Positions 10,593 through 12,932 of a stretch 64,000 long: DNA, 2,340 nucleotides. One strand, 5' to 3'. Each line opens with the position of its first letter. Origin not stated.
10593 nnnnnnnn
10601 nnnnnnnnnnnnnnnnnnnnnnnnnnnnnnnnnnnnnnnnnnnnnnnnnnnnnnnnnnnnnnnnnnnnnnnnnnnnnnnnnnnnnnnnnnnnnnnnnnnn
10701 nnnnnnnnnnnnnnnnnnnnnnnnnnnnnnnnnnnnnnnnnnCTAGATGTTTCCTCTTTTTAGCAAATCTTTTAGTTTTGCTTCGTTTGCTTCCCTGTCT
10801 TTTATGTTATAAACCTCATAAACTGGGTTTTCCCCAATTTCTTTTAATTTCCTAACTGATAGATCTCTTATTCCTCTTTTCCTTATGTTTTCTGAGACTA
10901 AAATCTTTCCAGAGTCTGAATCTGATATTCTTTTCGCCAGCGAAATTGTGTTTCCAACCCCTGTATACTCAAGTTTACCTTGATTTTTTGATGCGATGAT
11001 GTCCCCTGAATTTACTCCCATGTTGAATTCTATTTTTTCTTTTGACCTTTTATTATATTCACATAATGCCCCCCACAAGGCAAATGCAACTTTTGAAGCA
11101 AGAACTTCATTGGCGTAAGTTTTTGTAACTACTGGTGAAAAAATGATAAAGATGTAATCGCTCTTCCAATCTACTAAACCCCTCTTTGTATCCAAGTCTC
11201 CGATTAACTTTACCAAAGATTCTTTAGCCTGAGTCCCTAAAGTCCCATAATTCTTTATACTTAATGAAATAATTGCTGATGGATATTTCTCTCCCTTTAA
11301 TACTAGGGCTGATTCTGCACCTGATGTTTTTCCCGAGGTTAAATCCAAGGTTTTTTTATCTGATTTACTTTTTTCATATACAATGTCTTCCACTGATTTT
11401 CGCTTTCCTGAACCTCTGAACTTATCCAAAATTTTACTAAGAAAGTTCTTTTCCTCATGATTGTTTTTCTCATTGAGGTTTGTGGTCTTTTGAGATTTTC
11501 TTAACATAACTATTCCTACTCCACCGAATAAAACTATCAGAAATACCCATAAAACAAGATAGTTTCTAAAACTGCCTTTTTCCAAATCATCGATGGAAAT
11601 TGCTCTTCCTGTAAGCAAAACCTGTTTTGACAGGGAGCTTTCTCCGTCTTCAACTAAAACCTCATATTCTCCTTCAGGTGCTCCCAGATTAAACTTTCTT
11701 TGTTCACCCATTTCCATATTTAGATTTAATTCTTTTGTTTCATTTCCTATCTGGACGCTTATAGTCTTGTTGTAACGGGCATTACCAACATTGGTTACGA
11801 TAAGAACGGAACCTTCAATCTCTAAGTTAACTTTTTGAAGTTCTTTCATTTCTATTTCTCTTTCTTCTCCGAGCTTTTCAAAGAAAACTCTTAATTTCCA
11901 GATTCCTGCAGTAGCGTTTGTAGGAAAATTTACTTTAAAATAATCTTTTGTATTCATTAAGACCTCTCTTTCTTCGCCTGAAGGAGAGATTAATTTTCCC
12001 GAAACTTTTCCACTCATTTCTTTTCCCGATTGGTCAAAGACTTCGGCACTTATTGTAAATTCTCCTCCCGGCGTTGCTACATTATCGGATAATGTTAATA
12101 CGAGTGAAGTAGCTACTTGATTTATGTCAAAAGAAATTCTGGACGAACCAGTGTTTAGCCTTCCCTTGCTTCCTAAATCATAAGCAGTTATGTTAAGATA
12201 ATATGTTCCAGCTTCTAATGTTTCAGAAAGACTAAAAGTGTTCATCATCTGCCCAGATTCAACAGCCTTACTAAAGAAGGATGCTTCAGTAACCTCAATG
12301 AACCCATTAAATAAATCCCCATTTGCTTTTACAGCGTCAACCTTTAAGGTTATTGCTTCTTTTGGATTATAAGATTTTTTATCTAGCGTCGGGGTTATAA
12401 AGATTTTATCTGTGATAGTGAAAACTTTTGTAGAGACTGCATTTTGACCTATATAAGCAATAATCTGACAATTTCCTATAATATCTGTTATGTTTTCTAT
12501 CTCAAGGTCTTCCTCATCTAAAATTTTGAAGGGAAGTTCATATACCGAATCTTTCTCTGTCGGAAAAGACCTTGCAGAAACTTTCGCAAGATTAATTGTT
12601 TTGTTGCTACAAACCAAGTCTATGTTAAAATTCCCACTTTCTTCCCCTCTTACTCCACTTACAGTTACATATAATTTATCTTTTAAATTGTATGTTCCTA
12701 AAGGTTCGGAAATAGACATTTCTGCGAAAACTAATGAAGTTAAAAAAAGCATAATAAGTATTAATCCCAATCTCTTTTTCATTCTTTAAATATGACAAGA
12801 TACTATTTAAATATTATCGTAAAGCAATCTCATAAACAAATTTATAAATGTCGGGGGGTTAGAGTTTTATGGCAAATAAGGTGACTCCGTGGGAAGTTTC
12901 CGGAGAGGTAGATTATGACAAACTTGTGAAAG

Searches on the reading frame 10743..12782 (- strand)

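Call 86: search_protein_families(library=pfam, proteins=[window:10743-12782:-], max_evalue=0.001)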
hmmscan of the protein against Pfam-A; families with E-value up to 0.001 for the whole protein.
window:10743-12782:- (679 aa): 1 family
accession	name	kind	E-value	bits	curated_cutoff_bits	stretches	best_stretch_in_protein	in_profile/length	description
PF00211.25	Guanylate_cyc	-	0.00013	22.1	21.9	1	546-635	62-153/183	Adenylate and Guanylate cyclase catalytic domain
